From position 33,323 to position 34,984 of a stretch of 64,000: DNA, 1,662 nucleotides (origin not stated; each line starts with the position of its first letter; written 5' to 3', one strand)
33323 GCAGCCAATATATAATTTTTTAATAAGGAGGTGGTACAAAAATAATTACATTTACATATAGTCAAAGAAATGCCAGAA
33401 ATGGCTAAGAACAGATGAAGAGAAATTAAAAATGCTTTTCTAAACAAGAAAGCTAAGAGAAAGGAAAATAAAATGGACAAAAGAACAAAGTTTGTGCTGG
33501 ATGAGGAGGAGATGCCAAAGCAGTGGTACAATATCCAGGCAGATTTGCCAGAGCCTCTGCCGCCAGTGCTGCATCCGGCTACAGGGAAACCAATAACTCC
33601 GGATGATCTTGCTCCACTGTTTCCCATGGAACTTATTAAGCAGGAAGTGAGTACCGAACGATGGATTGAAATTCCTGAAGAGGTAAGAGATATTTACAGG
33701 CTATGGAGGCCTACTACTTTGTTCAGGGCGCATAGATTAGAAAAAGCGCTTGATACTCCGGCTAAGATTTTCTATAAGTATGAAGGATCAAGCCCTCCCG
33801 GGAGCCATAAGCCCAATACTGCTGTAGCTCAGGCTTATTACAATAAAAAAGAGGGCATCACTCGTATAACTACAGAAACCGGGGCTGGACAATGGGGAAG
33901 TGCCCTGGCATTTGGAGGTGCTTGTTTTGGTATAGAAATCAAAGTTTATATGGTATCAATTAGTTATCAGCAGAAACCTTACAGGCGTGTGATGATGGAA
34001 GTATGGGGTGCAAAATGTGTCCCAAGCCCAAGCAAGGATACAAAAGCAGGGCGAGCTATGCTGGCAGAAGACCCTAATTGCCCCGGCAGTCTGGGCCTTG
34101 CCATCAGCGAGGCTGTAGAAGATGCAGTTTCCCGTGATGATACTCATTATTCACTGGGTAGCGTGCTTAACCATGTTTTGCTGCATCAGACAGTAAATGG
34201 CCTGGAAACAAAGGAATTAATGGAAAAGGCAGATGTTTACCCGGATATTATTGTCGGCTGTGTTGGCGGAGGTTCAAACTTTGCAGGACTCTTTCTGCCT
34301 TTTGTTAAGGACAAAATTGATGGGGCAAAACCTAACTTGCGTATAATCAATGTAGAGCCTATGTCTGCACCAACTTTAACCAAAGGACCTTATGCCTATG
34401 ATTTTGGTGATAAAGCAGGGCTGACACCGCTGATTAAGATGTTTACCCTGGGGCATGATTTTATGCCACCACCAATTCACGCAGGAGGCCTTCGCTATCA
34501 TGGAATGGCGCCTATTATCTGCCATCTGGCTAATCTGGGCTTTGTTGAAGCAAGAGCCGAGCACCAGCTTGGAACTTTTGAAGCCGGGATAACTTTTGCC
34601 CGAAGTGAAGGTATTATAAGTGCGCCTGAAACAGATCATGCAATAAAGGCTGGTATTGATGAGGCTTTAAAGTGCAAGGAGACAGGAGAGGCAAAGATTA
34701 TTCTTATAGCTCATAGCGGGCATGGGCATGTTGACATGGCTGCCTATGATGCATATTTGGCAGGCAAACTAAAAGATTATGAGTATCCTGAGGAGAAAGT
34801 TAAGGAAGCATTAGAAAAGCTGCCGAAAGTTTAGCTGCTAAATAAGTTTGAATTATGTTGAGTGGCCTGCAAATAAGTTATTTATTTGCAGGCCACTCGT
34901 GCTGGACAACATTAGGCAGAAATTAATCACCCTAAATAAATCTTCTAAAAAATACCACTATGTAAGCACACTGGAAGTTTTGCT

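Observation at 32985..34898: Trp-specifier T-box controlling a stand-alone TrpB2-type tryptophan synthase beta homolog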

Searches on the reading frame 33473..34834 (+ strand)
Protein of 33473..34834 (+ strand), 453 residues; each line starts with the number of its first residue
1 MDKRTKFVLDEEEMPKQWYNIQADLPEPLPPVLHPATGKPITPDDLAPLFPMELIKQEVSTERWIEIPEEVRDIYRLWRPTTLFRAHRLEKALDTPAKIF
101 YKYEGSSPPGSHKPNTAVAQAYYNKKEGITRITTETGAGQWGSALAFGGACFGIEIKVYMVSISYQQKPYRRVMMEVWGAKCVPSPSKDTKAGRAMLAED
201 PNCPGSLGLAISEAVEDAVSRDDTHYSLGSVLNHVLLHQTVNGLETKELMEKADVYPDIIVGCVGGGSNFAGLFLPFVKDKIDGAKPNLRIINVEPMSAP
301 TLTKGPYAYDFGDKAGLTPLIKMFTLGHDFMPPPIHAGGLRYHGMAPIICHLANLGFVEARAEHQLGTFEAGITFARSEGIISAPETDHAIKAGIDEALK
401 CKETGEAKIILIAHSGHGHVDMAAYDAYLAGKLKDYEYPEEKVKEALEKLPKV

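Call 4: search_protein_families(library=pfam, proteins=[window:33473-34834:+])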
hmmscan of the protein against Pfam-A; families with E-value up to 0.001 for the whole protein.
window:33473-34834:+ (453 aa): 1 family
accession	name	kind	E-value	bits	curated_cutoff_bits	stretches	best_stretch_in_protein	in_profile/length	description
PF00291.31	PALP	-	8.9e-28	97.9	35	1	77-416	4-295/295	Pyridoxal-phosphate dependent enzyme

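Call 5: search_protein_families(library=ncbifam, proteins=[window:33473-34834:+])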
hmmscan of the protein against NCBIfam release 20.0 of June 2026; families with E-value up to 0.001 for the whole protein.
window:33473-34834:+ (453 aa): 14 families
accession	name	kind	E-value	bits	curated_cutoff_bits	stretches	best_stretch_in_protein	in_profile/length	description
NF009057.0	PRK12391.1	equivalog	1.5e-220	732.3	366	1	4-443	3-440/441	TrpB-like pyridoxal phosphate-dependent enzyme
TIGR01415.1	trpB_rel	hypoth_equivalog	1.5e-194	646.5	518.85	1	14-431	1-418/419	TrpB-like pyridoxal phosphate-dependent enzyme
NF010376.0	PRK13803.1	equivalog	1e-40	140.2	819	1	79-430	259-596/600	bifunctional phosphoribosylanthranilate isomerase/tryptophan synthase subunit beta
TIGR00263.1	trpB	equivalog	7.2e-39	133.9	392.45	1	79-424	49-380/385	tryptophan synthase subunit beta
NF010375.0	PRK13802.1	equivalog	7.1e-26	90.5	1386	1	86-428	336-672/695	bifunctional indole-3-glycerol phosphate synthase/tryptophan synthase subunit beta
NF004996.0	PRK06381.1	equivalog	3.2e-10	39.5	266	1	80-184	15-114/319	threonine synthase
TIGR01139.1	cysK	equivalog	5.3e-07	29.2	350.95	1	88-305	12-207/298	cysteine synthase A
NF006390.0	PRK08639.1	equivalog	1.6e-06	27.4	421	0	246-304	167-220/418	threonine ammonia-lyase IlvA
TIGR01136.1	cysKM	subfamily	3.9e-06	26.4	344.15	0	92-198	16-122/299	cysteine synthase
NF008735.0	PRK11761.1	equivalog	2.3e-05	23.8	413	1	81-190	13-120/296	cysteine synthase CysM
TIGR02079.1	THD1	equivalog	2.7e-05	23.1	440.55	0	248-304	160-212/410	threonine ammonia-lyase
TIGR01138.1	cysM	equivalog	8.4e-05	22.2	394.2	1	81-196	9-122/290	cysteine synthase B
NF006050.0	PRK08197.1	equivalog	0.00012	20.9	303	0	81-162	81-160/406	threonine synthase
NF045641.2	BHydaspDhtseBhcB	equivalog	0.00017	20.9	550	0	95-183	33-118/312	beta-hydroxyaspartate dehydratase BhcB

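Call 12: find_homologous_proteins(query=window:33473-34831:+, max_evalue=1e-30)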
Query window:33473-34831:+ (453 aa): 8000 proteins with E <= 1e-30 among 8000 candidates; the best 120 are listed.
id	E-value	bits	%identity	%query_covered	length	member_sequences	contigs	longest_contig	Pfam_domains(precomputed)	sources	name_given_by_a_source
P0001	0.0e+0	1052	100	100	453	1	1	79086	PF00291.32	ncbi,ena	-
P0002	0.0e+0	1050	100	100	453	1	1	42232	PF00291.32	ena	-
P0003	0.0e+0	1046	99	100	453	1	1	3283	PF00291.32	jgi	-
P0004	0.0e+0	1029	97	100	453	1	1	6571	PF00291.32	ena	-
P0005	0.0e+0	1026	97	100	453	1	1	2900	PF00291.32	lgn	-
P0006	0.0e+0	1025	97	100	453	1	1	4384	PF00291.32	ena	-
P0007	0.0e+0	1024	97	100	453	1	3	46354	PF00291.32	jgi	-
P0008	0.0e+0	1019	96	100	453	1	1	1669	PF00291.32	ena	-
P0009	0.0e+0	1016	96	100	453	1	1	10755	PF00291.32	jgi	jgi:tryptophan synthase beta chain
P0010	0.0e+0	1013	96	100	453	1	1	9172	PF00291.32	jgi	-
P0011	0.0e+0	1011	95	100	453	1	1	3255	PF00291.32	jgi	jgi:tryptophan synthase beta chain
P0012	0.0e+0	1010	96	100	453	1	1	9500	PF00291.32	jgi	-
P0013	2.6e-297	1004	95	100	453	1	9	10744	PF00291.32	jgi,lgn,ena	-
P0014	9.3e-297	1002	94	100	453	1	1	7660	PF00291.32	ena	-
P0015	9.7e-297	1002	94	100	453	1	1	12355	PF00291.32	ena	-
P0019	1.3e-295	999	94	100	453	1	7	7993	PF00291.32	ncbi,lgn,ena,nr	ncbi:MAG: TrpB-like pyridoxal phosphate-dependent enzyme [Actinobacteria bacterium]|nr:TrpB-like pyr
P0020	6.4e-295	996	94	100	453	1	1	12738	PF00291.32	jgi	-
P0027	3.7e-280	948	87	100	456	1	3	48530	PF00291.32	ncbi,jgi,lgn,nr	ncbi:TrpB-like pyridoxal phosphate-dependent enzyme [bacterium]|nr:TrpB-like pyridoxal phosphate-dep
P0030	2.5e-279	945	88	100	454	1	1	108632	PF00291.32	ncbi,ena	-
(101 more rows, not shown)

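Call 13: find_related_loci(query=window:33473-34831:+, collection=genome_contigs, flank=3000)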
Query window:33473-34831:+ (453 aa) in genome_contigs; peptide patterns used: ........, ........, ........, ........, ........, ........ (x = any residue, [..] = any of these).
600 stretches matched a pattern (row limit reached: there are more); 556 encode a relative of the query (tblastn E <= 1e-3); the best 80 are kept; 80 distinct loci.
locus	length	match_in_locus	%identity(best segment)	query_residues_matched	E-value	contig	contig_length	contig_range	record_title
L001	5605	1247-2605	93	1-453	0e+0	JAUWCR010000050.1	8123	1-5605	MAG: Actinomycetes bacterium isolate CSMAG_2143 CSMAG_2143_k141_1034770_length_8123_cov_10.2757, whole genome shotgun se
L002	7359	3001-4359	86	1-453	0e+0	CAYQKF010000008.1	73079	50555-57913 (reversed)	MAG TPA_asm: uncultured Pirellulales bacterium isolate SRP068000_co2_145 genome assembly, contig: NODE_38_length_73079_c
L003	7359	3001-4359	86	1-453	0e+0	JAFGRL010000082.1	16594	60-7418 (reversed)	MAG: Sedimentisphaerales bacterium isolate Zod_Metabat.827 k87_5723543, whole genome shotgun sequence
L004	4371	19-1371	86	3-453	0e+0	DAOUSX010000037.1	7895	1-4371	MAG TPA_asm: Dehalococcoidia bacterium isolate CSMAG_557 CSMAG_557_k127_574250_length_7895_cov_9.0000, whole genome shot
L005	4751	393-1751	85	1-453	0e+0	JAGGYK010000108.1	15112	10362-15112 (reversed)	MAG: Deltaproteobacteria bacterium isolate AUK176 PB_MBMC_130_c_000000000285, whole genome shotgun sequence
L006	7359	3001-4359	85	1-453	0e+0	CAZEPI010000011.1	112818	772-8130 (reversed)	MAG TPA_asm: uncultured Pirellulales bacterium isolate SRP068000_co1_128 genome assembly, contig: NODE_85_length_112818_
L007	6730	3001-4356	84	3-453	0e+0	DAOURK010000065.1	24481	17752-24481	MAG TPA_asm: Pseudomonadota bacterium isolate CSMAG_150 CSMAG_150_k141_69122_length_24481_cov_1273.0107, whole genome sh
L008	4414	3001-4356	83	3-453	0e+0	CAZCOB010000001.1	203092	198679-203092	MAG TPA_asm: uncultured Dehalococcoidaceae bacterium isolate binchicken_co100_344 genome assembly, contig: NODE_30_lengt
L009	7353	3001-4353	83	3-453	0e+0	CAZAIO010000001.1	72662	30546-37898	MAG TPA_asm: uncultured Dehalococcoidales bacterium isolate binchicken_co129_861 genome assembly, contig: NODE_729_lengt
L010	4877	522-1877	83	3-453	0e+0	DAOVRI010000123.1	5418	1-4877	MAG TPA_asm: Dehalococcoidales bacterium isolate CSMAG_1597 CSMAG_1597_k141_3000559_length_5418_cov_61.0106, whole genom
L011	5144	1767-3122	82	3-453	0e+0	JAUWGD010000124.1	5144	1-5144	MAG: Dehalococcoidales bacterium isolate CSMAG_2233 CSMAG_2233_k141_791188_length_5144_cov_12.7817, whole genome shotgun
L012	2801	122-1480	81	1-453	0e+0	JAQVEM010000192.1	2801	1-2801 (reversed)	MAG: Actinomycetota bacterium isolate STE_135 NODE_132205_length_2801_cov_4.223261_Sandtown_E, whole genome shotgun sequ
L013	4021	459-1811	81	3-453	0e+0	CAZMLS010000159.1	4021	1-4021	MAG TPA_asm: uncultured Atribacterota bacterium isolate binchicken_co47_116 genome assembly, contig: NODE_19080_length_4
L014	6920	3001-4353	81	3-453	0e+0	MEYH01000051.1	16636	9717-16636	MAG: Candidatus Atribacteria bacterium RBG_19FT_COMBO_35_14 rbg_19ft_combo_scaffold_2997, whole genome shotgun sequence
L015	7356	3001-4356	82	3-453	0e+0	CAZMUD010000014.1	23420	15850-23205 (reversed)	MAG TPA_asm: uncultured Dehalococcoidales bacterium isolate binchicken_co196_370 genome assembly, contig: NODE_2592_leng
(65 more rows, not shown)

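Call 14: find_encoding_contigs(protein=P0001, flank=3000, max_places=4)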
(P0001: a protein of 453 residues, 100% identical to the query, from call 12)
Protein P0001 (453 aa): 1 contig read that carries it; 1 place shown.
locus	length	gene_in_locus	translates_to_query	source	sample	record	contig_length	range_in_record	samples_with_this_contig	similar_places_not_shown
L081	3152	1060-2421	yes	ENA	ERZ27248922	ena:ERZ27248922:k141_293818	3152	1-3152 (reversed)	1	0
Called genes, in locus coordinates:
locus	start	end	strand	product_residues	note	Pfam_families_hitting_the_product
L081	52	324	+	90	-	PF00216:Bac_DNA_binding, PF18291:HU-HIG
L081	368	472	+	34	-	-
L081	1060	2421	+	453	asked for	PF00291:PALP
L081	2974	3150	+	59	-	?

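Call 44: find_encoding_contigs(protein=P0007, flank=2000, max_places=1)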
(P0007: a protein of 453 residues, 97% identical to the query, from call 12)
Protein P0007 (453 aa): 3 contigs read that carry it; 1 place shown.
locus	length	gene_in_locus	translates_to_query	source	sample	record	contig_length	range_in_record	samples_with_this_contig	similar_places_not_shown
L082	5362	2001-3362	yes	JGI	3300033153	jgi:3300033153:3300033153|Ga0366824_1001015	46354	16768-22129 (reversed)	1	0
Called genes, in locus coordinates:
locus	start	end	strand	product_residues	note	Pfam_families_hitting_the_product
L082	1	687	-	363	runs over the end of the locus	PF02615:Ldh_2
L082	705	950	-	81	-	-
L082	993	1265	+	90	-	PF00216:Bac_DNA_binding, PF18291:HU-HIG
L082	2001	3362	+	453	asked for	PF00291:PALP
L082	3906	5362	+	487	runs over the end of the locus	PF07498:Rho_N, PF07497:Rho_RNA_bind, PF00006:ATP-synt_ab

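Call 45: find_encoding_contigs(protein=P0013, flank=2000, max_places=1)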
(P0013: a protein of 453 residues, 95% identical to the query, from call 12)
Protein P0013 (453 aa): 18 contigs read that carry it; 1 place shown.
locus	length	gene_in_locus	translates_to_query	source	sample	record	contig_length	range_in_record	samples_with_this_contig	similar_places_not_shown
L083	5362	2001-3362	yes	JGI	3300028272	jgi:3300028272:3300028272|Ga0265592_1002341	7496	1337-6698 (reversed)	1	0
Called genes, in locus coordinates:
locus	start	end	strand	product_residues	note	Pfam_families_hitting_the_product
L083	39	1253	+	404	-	PF01676:Metalloenzyme, PF10143:PhosphMutase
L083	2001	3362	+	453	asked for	PF00291:PALP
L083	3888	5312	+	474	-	PF07498:Rho_N, PF07497:Rho_RNA_bind, PF00006:ATP-synt_ab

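Call 46: find_encoding_contigs(protein=P0019, flank=2000, max_places=1)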
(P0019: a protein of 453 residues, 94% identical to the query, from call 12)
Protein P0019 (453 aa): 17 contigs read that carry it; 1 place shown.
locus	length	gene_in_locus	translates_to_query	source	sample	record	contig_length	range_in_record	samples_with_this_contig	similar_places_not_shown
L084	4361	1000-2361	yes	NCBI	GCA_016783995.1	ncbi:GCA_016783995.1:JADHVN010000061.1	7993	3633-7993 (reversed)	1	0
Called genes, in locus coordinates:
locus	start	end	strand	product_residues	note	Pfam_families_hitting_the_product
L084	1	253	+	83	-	PF01676:Metalloenzyme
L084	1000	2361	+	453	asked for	PF00291:PALP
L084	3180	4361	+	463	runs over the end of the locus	PF07498:Rho_N, PF07497:Rho_RNA_bind, PF00006:ATP-synt_ab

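Call 47: find_encoding_contigs(protein=P0020, flank=2000, max_places=1)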
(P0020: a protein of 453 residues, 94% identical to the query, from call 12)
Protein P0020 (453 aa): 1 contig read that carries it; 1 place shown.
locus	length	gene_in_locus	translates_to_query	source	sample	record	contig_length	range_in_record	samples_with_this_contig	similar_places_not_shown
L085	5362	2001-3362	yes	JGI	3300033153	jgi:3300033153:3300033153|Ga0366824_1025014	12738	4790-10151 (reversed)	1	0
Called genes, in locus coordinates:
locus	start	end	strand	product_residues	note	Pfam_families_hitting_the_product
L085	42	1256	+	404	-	PF01676:Metalloenzyme, PF10143:PhosphMutase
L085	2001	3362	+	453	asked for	PF00291:PALP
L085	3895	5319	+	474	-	PF07498:Rho_N, PF07497:Rho_RNA_bind, PF00006:ATP-synt_ab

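Call 48: find_encoding_contigs(protein=P0027, flank=2000, max_places=1)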
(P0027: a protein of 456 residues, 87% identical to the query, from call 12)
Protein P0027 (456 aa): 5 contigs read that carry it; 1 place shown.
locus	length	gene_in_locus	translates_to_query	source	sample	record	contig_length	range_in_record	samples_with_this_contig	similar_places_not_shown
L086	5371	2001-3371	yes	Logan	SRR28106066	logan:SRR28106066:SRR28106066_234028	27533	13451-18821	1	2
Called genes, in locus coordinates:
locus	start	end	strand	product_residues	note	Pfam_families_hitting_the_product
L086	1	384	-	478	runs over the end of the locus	PF00884:Sulfatase, PF01663:Phosphodiest (faint), PF16347:SGSH_C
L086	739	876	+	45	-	-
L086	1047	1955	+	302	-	PF13557:Phenol_MetA_deg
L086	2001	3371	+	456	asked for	PF00291:PALP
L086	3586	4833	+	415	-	-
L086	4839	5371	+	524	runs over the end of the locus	PF02142:MGS, PF01808:AICARFT_IMPCHas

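Call 49: find_encoding_contigs(protein=P0030, flank=2000, max_places=1)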
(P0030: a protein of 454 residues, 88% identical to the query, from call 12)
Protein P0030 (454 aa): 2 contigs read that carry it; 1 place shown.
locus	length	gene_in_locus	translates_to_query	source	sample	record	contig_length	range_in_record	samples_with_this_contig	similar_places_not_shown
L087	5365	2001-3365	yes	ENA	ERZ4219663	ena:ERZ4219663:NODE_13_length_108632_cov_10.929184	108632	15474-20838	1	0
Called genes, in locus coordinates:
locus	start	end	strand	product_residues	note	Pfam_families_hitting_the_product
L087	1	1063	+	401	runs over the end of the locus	PF00291:PALP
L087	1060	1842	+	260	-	PF00290:Trp_syntA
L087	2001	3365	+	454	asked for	PF00291:PALP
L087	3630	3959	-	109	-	PF03551:PadR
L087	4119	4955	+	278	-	PF00089:Trypsin, PF13365:Trypsin_2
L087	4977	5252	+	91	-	PF00595:PDZ (weak), PF13180:PDZ_2, PF17820:PDZ_6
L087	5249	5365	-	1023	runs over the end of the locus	PF00133:tRNA-synt_1, PF09334:tRNA-synt_1g, PF08264:Anticodon_1, PF19302:DUF5915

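Call 54: search_solved_structures(query=window:33473-34831:+, max_evalue=1e-20)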
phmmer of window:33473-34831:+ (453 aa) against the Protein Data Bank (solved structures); distinct sequences matched with E-value up to 1e-20: 46.
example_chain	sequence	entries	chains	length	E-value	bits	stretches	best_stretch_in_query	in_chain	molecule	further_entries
6hul_B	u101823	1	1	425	8.9e-128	430.5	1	8-429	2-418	Tryptophan synthase beta chain 1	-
4qys_B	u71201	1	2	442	3.3e-113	382.4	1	4-429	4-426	Tryptophan synthase beta chain 2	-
6hte_B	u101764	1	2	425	8.8e-113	381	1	6-427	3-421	Tryptophan synthase beta chain 2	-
7rnp_A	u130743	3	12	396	6.2e-34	121.1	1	76-422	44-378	Tryptophan synthase beta chain 1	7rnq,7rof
5ey5_B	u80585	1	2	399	8.7e-34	120.6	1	66-438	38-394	LBCA-b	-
5vm5_A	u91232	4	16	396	9.2e-34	120.5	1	76-422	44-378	Tryptophan synthase beta chain 1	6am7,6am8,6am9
6amc_A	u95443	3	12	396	1.3e-33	120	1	76-423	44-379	Tryptophan synthase beta chain 1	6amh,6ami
5dvz_A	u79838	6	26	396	1.6e-33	119.7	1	76-423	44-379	Tryptophan synthase beta chain 1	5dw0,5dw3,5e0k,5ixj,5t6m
1v8z_A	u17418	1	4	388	1.9e-33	119.5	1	76-422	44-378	Tryptophan synthase beta chain 1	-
1wdw_B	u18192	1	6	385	2.1e-33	119.4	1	76-422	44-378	Tryptophan synthase beta chain 1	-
6cut_A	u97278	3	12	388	6e-33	117.8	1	76-422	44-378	Tryptophan synthase beta chain 1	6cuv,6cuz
8vhh_A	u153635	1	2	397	5.7e-30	108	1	64-423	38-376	Tryptophan synthase beta chain 1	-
8egy_A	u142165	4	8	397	5.4e-29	104.8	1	64-423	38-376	Engineered tyrosine synthase (TmTyrS1)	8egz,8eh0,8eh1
5kin_B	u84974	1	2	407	7.7e-28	101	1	61-424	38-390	Tryptophan synthase beta chain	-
1x1q_A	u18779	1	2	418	1.7e-27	99.8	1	69-432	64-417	tryptophan synthase beta chain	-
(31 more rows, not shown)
